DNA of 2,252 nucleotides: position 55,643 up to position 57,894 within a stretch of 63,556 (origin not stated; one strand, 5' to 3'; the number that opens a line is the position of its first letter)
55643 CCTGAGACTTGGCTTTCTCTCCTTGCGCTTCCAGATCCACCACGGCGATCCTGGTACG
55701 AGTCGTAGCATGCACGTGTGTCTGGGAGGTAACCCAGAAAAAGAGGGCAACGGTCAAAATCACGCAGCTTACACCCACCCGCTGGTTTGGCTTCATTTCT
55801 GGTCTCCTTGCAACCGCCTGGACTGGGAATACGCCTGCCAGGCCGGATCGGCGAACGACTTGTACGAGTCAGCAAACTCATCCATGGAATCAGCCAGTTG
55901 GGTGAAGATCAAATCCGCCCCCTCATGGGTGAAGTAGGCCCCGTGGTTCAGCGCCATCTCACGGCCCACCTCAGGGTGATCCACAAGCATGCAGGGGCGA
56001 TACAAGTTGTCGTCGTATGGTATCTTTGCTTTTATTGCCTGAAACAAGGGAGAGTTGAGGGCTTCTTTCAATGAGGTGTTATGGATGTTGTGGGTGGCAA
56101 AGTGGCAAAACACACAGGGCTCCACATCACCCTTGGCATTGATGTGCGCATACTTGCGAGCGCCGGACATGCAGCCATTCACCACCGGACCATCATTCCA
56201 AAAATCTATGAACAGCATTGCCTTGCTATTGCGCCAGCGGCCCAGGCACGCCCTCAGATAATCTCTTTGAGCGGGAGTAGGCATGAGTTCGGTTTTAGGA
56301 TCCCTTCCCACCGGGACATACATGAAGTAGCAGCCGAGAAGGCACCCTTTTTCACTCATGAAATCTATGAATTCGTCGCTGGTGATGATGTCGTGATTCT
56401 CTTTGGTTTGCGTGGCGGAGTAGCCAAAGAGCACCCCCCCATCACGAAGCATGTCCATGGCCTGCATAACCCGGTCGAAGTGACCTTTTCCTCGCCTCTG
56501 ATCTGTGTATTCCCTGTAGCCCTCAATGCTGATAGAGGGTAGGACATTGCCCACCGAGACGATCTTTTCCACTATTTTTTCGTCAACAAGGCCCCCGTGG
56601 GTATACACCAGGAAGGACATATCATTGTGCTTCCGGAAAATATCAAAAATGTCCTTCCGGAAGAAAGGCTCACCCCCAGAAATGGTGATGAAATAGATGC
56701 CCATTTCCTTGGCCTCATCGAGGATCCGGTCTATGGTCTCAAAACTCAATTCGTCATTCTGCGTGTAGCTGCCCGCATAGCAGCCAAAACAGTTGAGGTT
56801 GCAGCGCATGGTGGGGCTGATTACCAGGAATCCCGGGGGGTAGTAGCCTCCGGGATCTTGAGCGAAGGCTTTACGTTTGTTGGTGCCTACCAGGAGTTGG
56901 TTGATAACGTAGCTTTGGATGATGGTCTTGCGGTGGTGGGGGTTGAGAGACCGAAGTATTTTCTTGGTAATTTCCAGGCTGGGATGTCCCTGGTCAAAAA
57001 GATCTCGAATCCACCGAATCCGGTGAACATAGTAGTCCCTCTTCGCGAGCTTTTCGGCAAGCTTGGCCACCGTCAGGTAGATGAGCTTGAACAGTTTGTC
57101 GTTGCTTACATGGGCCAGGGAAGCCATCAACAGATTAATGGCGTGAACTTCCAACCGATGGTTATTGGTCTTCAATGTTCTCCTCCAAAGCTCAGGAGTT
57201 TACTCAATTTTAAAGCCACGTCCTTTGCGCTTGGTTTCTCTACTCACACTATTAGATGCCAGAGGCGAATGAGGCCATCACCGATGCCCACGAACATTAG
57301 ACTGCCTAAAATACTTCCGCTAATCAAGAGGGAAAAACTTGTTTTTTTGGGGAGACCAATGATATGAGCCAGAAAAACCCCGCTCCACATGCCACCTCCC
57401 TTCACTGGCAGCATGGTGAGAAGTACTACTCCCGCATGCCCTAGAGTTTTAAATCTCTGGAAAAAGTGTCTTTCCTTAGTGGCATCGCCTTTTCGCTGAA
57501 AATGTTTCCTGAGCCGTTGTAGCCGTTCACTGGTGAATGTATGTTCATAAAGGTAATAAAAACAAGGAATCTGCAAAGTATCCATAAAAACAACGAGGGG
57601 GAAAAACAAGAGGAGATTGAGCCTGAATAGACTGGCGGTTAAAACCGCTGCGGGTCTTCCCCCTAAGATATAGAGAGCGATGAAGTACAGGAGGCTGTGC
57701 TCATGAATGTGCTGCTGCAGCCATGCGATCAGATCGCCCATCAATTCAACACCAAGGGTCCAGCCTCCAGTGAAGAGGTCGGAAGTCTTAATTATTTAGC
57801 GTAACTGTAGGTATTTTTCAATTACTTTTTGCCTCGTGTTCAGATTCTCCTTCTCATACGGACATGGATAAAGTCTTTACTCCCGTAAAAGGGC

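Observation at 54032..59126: Self-contained operon: ATP-grasp ligase, small export-like membrane protein, atypical radical SAM enzyme and CsgG-like/NHL propeller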

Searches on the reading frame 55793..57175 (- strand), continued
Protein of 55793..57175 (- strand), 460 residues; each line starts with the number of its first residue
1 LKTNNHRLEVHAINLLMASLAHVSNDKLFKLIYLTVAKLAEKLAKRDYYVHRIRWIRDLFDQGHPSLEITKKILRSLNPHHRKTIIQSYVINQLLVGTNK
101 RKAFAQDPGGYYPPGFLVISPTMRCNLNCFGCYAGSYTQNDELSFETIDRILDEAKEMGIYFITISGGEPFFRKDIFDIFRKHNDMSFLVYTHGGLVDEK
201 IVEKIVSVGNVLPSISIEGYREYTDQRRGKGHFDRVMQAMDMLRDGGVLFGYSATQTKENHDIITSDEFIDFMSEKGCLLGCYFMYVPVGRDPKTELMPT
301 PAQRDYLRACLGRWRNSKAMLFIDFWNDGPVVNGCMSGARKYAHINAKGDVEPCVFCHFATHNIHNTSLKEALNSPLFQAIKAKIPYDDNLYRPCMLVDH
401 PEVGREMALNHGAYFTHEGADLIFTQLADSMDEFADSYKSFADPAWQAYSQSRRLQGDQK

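Call 84: get_annotated_region(hit=H1, flank=9000)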
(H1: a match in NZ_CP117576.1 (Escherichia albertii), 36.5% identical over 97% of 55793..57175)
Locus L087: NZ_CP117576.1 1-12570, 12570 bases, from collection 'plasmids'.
description: Escherichia albertii strain BIA_5 plasmid pEA5_1, complete sequence
organism: Escherichia albertii (NCBI taxid 208962)
taxonomy: Bacteria; Pseudomonadota; Gammaproteobacteria; Enterobacterales; Enterobacteriaceae; Escherichia; Escherichia albertii
host: -; source: whole organism,bird (unidentified species); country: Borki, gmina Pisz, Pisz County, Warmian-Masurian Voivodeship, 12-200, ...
typing (MOB-suite, as given by PLSDB): conjugative; replicon IncFIA,IncFIB,IncFIC; relaxase MOBF; mating-pair formation MPF_F
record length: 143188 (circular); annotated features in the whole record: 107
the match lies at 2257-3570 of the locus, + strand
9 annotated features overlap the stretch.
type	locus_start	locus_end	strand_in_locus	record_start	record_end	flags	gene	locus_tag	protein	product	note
CDS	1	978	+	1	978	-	-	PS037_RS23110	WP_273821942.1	RepB family plasmid replication initiator protein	GO:0006270 - DNA replication initiation [Evidence IEA]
CDS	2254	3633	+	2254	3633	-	-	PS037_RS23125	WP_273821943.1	radical SAM protein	-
CDS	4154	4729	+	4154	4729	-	-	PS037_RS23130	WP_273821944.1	hypothetical protein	-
CDS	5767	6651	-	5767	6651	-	-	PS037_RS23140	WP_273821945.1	helix-turn-helix domain-containing protein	GO:0006355 - regulation of DNA-templated transcription [Evidence IEA]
CDS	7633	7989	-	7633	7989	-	-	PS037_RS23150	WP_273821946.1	YcgJ family protein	-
CDS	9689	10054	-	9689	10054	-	tnpB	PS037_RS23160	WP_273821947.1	IS66 family insertion sequence element accessory protein TnpB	-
CDS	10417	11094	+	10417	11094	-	tnpA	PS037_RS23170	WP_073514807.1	IS66-like element accessory protein TnpA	GO:0006313 - DNA transposition [Evidence IEA]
CDS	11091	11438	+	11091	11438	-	tnpB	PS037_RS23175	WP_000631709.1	IS66 family insertion sequence element accessory protein TnpB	-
CDS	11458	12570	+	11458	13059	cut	-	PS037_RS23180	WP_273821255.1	IS66 family transposase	-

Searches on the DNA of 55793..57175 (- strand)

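Call 87: search_dna_similar(query=L087:2254-3633:+, collection=ecoli_genomes, mode=near, max_rows=5)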
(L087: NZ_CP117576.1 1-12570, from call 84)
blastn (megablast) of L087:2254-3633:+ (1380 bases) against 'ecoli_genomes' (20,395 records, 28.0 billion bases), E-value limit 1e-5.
No match.

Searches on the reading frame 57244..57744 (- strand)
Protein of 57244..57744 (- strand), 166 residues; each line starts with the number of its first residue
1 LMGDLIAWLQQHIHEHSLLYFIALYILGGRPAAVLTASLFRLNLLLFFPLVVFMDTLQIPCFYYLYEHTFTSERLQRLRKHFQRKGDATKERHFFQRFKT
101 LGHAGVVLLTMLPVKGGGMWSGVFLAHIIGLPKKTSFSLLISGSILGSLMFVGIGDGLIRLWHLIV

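Call 3: search_protein_families(library=pfam, proteins=[window:57244-57744:-], max_evalue=0.01)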
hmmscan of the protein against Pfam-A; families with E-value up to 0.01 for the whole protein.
window:57244-57744:- (166 aa): 1 family
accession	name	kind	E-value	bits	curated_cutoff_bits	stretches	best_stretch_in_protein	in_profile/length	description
PF06695.16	Sm_multidrug_ex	-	9.4e-14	52.5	30.7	1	33-147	5-118/121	Putative small multi-drug export protein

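Call 4: search_protein_families(library=ncbifam, proteins=[window:57244-57744:-], max_evalue=0.01)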
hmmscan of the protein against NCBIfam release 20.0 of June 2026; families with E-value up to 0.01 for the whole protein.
window:57244-57744:- (166 aa): 0 families
